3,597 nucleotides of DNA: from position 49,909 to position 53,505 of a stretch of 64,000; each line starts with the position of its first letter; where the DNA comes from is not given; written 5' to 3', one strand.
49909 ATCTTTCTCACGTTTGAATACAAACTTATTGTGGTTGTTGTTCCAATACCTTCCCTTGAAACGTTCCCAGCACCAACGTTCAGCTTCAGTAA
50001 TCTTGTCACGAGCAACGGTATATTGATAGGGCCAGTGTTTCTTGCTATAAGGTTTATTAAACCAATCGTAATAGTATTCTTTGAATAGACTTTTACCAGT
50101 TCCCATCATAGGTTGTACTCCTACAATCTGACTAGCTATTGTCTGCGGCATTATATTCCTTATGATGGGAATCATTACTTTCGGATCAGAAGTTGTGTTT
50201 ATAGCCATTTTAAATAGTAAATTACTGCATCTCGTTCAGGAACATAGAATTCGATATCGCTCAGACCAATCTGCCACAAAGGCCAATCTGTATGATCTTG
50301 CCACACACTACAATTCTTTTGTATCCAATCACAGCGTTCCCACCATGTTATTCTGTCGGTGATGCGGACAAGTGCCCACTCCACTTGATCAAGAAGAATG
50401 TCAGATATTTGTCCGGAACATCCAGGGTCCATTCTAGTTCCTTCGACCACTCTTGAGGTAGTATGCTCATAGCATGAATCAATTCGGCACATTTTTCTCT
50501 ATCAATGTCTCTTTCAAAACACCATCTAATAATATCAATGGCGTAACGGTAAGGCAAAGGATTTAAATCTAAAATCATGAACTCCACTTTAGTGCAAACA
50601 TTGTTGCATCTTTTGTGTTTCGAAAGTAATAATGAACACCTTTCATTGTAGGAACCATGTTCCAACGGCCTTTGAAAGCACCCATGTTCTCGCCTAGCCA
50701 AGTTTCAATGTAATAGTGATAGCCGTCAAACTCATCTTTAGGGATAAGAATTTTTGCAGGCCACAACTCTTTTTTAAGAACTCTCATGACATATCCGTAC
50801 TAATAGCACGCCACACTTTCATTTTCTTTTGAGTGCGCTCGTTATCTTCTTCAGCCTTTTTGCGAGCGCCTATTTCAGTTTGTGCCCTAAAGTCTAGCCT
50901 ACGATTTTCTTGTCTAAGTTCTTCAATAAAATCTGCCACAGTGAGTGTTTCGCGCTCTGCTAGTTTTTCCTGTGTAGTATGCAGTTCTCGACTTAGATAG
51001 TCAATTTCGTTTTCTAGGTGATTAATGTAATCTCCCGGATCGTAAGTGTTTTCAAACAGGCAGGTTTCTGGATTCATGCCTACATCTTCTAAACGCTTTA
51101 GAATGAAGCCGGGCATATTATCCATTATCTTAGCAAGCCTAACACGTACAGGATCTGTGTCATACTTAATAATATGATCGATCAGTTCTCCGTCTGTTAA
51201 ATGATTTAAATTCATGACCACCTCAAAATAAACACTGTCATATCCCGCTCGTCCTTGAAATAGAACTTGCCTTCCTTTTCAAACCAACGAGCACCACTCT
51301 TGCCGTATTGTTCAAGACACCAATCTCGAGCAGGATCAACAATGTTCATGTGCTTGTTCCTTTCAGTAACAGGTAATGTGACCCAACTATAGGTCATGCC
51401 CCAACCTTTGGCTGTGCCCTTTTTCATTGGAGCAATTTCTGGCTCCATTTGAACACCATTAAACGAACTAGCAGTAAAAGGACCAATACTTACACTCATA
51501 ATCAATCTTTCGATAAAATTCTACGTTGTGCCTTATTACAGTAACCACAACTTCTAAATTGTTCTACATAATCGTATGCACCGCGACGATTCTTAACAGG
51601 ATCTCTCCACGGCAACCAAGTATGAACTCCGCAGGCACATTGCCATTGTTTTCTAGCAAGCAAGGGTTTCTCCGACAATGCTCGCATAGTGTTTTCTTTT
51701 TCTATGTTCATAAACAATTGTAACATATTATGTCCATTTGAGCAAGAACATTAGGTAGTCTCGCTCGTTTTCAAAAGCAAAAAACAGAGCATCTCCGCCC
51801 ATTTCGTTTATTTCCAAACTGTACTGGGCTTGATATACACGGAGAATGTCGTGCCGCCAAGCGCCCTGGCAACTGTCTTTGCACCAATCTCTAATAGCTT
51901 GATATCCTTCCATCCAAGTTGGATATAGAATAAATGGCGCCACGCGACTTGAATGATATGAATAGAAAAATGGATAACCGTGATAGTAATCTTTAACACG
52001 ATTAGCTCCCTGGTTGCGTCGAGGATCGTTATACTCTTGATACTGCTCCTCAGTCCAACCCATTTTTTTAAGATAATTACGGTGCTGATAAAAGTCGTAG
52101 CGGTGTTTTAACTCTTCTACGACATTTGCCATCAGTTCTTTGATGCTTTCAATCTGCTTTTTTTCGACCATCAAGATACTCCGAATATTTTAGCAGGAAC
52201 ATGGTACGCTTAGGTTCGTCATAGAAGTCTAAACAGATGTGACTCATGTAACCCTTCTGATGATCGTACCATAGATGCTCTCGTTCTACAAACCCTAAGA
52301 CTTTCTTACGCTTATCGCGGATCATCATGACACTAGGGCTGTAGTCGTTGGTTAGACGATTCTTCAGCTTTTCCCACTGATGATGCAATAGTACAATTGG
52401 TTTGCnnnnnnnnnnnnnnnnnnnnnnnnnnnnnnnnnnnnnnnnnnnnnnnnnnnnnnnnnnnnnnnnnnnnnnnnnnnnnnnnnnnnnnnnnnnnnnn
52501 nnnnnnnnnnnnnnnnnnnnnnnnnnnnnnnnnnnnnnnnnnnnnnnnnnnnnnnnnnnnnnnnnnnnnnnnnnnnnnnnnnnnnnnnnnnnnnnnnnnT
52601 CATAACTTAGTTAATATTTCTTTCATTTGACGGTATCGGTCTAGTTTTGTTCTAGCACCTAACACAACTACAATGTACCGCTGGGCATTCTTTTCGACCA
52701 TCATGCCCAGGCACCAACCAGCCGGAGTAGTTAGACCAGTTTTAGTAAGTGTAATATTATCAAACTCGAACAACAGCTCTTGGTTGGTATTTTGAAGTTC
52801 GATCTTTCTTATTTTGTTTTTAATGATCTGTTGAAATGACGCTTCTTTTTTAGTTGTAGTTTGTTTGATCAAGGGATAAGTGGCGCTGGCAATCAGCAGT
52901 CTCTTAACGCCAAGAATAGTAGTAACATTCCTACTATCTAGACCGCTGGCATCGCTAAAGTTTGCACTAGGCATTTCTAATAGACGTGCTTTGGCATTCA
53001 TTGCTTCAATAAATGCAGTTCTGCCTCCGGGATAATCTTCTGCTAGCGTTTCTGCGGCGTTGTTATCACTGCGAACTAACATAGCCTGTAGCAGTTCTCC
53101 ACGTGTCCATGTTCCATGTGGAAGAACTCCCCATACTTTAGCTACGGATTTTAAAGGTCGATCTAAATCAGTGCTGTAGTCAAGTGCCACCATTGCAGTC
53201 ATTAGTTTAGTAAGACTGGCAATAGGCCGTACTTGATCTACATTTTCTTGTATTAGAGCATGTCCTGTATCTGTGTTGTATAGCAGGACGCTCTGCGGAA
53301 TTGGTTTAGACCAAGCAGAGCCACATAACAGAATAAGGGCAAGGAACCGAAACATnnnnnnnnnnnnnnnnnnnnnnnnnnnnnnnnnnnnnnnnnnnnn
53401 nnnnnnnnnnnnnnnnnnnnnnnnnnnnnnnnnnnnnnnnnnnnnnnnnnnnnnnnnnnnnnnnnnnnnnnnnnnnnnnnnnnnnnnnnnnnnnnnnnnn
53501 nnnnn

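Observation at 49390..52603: Tandem array of at least 10 paralogous small proteins sharing a conserved C-terminal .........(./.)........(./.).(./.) domain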

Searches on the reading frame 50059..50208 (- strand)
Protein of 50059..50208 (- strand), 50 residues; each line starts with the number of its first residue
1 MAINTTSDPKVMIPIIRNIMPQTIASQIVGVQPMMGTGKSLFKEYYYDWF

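Call 38: search_dna_similar(query=window:50059-50208:-, collection=phages, mode=protein, max_evalue=1, max_rows=15)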
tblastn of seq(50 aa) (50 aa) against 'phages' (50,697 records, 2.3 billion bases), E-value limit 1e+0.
Records with a match: 473; places in all: 474; records where one place covers at least 80% of the query: 5.
Best place of each record, by identity: <60% 473.
By first word of the organism name: Synechococcus 267; Cyanophage 49; Escherichia 34; Vibrio 20; Prochlorococcus 16; Pseudomonas 15; Campylobacter 15; Klebsiella 9; Erwinia 8; Salmonella 8; and 14 more.
By host as written in the record: - 154; Synechococcus 99; Synechococcus sp. WH7803 23; Synechococcus sp. 19; Synechococcus sp. MW02 14; Synechococcus sp. WH8102 12; Escherichia coli 11; Synechococcus sp. WH 7803 7; and 77 more.
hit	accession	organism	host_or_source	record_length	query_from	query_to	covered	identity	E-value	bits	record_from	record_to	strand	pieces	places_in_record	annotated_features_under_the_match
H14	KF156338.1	Synechococcus phage ACG-2014h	Synechococcus sp. WH7803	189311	8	48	82%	48.8%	2e-3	39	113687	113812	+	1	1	hypothetical protein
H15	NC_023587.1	Synechococcus phage ACG-2014h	Synechococcus sp. WH7803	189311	8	48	82%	48.8%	2e-3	39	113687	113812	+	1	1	major head protein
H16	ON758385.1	Xanthomonas phage BUDD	Xanthomonas sp.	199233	8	46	78%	51.3%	8e-5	42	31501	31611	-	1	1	hypothetical protein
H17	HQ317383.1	Synechococcus phage S-IOM18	Synechococcus sp. WH7803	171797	4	42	78%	51.3%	2e-3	39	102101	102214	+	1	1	major capsid protein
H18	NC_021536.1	Synechococcus phage S-IOM18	Synechococcus sp. WH7803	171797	4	42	78%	51.3%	2e-3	39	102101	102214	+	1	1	major head protein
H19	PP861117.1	Synechococcus phage QB2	Synechococcus sp. MW02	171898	4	42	78%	51.3%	2e-3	39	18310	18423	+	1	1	major capsid protein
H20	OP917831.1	Synechococcus phage S-M1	Synechococcus sp. WH 7803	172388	4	42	78%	51.3%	2e-3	39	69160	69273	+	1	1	major capsid protein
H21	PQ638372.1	Synechococcus phage WH25-B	Synechococcus sp. WH 7803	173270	4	42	78%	51.3%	2e-3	39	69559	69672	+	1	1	major capsid protein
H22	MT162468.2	Synechococcus phage S-H25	Synechococcus sp. WH 8102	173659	4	42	78%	51.3%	2e-3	39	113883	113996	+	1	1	major capsid protein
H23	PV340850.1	Synechococcus phage Sf-CH1b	Synechococcus sp. WH8102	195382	8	48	82%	46.5%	2e-2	36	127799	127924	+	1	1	major capsid protein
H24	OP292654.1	Xanthomonas phage XbC2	Xanthomonas vesicatoria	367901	2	36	70%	54.3%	2e-5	44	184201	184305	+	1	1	hypothetical protein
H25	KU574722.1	Pectobacterium phage vB_PcaM_CBB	Pectobacterium carotovorum subsp. ...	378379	2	36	70%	54.3%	2e-5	44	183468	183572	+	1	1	precursor of major head subunit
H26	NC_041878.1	Pectobacterium phage vB_PcaM_CBB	Pectobacterium carotovorum subsp. ...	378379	2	36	70%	54.3%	2e-5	44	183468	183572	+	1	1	major head protein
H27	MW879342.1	Erwinia phage pEa_SNUABM_19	Erwinia amylovora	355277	2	36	70%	54.3%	2e-5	44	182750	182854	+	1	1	hypothetical protein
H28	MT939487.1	Erwinia phage pEa_SNUABM_47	Erwinia amylovora SNUABM_01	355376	2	36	70%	54.3%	2e-5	44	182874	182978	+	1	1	putative major capsid protein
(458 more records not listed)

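Call 56: get_annotated_region(hit=H25, flank=2500)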
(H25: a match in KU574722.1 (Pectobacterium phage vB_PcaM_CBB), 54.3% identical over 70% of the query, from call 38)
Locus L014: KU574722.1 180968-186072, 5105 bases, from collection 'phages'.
description: Pectobacterium phage vB_PcaM_CBB, complete genome.
organism: Pectobacterium phage vB_PcaM_CBB (NCBI taxid 2772511)
taxonomy: Viruses; Duplodnaviria; Heunggongvirae; Uroviricota; Caudoviricetes; Mimasvirus; Mimasvirus CBB
host: Pectobacterium carotovorum subsp. carotovorum strain CBBL19-1-37; source: activated sludge from a waste water treatment plant; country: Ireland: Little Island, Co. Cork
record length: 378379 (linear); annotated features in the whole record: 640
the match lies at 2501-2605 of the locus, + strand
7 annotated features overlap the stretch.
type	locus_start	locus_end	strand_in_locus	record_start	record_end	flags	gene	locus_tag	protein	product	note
CDS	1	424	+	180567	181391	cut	-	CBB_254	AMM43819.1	structural protein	similar to hypothetical protein GAP32_247 [Cronobacter phage vB_CsaM_GAP32], YP_006987352.1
CDS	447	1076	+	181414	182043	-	-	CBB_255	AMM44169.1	structural protein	prohead core scaffold and protease [Cronobacter phage vB_CsaM_GAP32], YP_006987353.1; PF03420.10 Peptidase_S77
CDS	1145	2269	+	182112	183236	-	-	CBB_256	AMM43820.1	hypothetical protein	similar to hypothetical protein GAP32_249 [Cronobacter phage vB_CsaM_GAP32], YP_006987354.1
CDS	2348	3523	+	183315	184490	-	-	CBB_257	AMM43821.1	precursor of major head subunit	similar to precursor of major head subunit [Cronobacter phage vB_CsaM_GAP32], YP_006987355.1; PF07068.8 Gp23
CDS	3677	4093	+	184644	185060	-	-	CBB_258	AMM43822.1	hypothetical protein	similar to hypothetical protein GAP32_252 [Cronobacter phage vB_CsaM_GAP32], YP_006987357.1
CDS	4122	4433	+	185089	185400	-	-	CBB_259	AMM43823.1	hypothetical protein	similar to hypothetical protein GAP32_253 [Cronobacter phage vB_CsaM_GAP32], YP_006987358.1; PF10544.6 T5orf172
CDS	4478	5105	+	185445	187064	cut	-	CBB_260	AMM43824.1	putative tail fiber protein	similar to putative tail fiber protein [Cronobacter phage vB_CsaM_GAP32], YP_006987359.1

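Call 57: get_annotated_region(hit=H17, flank=2500)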
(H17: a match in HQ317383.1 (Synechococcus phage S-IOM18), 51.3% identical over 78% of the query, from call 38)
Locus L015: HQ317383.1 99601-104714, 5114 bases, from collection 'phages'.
description: Synechococcus phage S-IOM18 genomic sequence.
organism: Synechococcus phage S-IOM18 (NCBI taxid 754039)
taxonomy: Viruses; Duplodnaviria; Heunggongvirae; Uroviricota; Caudoviricetes; Kyanoviridae; Tefnutvirus; Tefnutvirus siom18
host: Synechococcus sp. WH7803; source: Arabian Sea; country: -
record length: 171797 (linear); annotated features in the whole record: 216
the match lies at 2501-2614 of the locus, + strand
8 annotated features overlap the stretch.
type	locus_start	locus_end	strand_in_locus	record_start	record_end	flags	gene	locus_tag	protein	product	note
CDS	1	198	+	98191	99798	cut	-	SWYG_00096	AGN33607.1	capsid assembly protein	-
CDS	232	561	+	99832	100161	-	-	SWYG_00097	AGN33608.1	hypothetical protein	similar to gp130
CDS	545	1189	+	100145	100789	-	-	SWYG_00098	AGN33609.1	prohead protease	similar to gp21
CDS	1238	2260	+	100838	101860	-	-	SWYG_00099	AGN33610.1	prohead core scaffold protein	similar to gp22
CDS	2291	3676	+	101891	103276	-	-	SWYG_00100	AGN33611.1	major capsid protein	-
CDS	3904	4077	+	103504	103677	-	-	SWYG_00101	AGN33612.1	hypothetical protein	similar to gp134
CDS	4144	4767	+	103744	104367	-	-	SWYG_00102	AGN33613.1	2OG-Fe(II) oxygenase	-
CDS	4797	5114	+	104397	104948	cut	-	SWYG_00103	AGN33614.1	tail completion protein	similar to gp3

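Call 58: get_annotated_region(hit=H16, flank=2500)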
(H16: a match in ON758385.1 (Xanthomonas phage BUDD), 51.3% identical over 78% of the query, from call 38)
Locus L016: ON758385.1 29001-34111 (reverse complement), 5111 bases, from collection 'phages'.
description: Xanthomonas phage BUDD, complete genome.
organism: Xanthomonas phage BUDD (NCBI taxid 2961708)
taxonomy: Viruses; Duplodnaviria; Heunggongvirae; Uroviricota; Caudoviricetes
host: Xanthomonas sp.; source: farm ditch water; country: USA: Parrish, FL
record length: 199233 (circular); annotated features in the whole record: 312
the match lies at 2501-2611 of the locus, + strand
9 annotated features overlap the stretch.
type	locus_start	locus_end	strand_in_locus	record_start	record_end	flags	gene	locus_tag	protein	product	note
CDS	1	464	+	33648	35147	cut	-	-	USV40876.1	DNA helicase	-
CDS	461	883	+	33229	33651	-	-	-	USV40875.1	hypothetical protein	-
CDS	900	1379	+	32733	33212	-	-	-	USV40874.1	RNA polymerase sigma factor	-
CDS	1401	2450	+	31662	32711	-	-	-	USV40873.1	endonuclease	-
CDS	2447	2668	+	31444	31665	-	-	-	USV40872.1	hypothetical protein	-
CDS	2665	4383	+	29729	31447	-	-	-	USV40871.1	endonuclease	-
CDS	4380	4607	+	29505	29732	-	-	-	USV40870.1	hypothetical protein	-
CDS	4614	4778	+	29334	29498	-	-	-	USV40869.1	hypothetical protein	-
CDS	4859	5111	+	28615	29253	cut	-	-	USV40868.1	DNA polymerase sliding clamp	-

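Call 96: find_homologous_proteins(query=window:50059-50208:-, max_evalue=0.01)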
Query seq(50 aa): no candidate shares three 5-residue words with the query. No homologue found.

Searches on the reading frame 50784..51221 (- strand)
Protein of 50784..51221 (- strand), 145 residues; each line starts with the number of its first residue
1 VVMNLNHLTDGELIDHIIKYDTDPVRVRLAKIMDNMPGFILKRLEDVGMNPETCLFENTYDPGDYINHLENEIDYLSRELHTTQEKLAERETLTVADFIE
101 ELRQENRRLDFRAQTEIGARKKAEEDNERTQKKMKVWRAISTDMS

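Call 26: search_protein_families(library=pfam, max_evalue=0.01, proteins=[window:50784-51221:-])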
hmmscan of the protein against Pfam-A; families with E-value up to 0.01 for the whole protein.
window:50784-51221:- (145 aa): 0 families

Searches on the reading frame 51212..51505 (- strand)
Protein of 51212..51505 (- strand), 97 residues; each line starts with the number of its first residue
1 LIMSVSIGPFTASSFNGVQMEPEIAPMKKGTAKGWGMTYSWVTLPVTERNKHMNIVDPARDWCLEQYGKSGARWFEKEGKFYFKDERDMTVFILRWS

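Call 3: search_protein_families(library=pfam, max_evalue=1, proteins=[window:51212-51505:-])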
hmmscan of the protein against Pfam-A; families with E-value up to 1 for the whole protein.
window:51212-51505:- (97 aa): 0 families

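Call 4: search_protein_families(library=phrogs, max_evalue=0.01, proteins=[window:51212-51505:-])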
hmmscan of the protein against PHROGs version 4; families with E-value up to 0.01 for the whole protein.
window:51212-51505:- (97 aa): 0 families

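Call 12: search_dna_similar(query=window:51212-51505:-, collection=phages, mode=protein, max_evalue=0.01, max_rows=40)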
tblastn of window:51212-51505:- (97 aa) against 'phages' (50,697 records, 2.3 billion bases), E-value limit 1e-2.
No match.

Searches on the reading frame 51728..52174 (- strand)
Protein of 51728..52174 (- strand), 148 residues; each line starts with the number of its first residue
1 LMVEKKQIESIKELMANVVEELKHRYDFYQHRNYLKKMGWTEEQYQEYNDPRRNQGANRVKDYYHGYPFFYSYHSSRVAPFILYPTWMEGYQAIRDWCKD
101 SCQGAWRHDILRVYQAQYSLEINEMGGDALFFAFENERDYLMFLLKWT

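Call 3: search_protein_families(library=pfam, max_evalue=1, proteins=[window:51728-52174:-])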
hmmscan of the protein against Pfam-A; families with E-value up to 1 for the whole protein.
window:51728-52174:- (148 aa): 3 families
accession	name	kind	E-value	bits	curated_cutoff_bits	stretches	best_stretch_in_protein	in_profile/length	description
PF25317.1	SAM_SMF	-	0.086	13.6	27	1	31-53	35-57/65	SMF/DprA SAM domain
PF07522.19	DRMBL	-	0.24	12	22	1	14-77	28-85/108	DNA repair metallo-beta-lactamase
PF18652.6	Adhesin_P1_N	-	0.54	11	27.1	1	5-49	61-103/106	Adhesin P1 N-terminal domain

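Call 4: search_protein_families(library=phrogs, max_evalue=0.01, proteins=[window:51728-52174:-])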
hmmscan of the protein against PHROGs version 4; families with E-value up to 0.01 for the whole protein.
window:51728-52174:- (148 aa): 0 families

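Call 75: search_protein_families(library=pfam, alignment_id=A4, max_evalue=0.05)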
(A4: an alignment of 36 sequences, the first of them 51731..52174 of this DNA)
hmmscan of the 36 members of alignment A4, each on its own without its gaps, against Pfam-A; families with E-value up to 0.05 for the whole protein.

A. member 1, window:51731-52174:- (148 aa): 0 families

B. families by the number of members that match (of 36 scanned): 4 families
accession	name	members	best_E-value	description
PF07068.17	Gp23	1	0.0037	Major capsid protein Gp23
PF02981.21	FokI_D1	1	0.013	FokI, recognition domain, subdomain 1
PF11948.15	DUF3465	1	0.022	Protein of unknown function (DUF3465)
PF11337.13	DUF3139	1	0.043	Protein of unknown function (DUF3139)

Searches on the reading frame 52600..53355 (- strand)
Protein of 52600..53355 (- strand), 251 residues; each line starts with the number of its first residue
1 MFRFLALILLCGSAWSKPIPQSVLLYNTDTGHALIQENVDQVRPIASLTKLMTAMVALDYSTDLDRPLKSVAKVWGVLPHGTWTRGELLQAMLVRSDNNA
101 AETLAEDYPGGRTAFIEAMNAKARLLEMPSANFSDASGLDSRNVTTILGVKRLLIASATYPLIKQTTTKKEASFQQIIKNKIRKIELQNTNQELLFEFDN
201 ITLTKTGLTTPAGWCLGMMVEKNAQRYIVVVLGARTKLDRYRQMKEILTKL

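Call 26: search_protein_families(library=pfam, max_evalue=0.01, proteins=[window:52600-53355:-])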
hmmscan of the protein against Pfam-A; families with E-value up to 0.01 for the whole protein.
window:52600-53355:- (251 aa): 3 families
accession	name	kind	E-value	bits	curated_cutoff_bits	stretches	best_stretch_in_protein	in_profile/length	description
PF00768.25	Peptidase_S11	-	4.8e-40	138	27.6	1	21-236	13-239/239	D-alanyl-D-alanine carboxypeptidase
PF13354.11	Beta-lactamase2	-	1.1e-05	25.3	22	1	23-135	2-119/214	Beta-lactamase enzyme family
PF02113.21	Peptidase_S13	-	0.00029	20.2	22.8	0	24-59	22-57/444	D-Ala-D-Ala carboxypeptidase 3 (S13) family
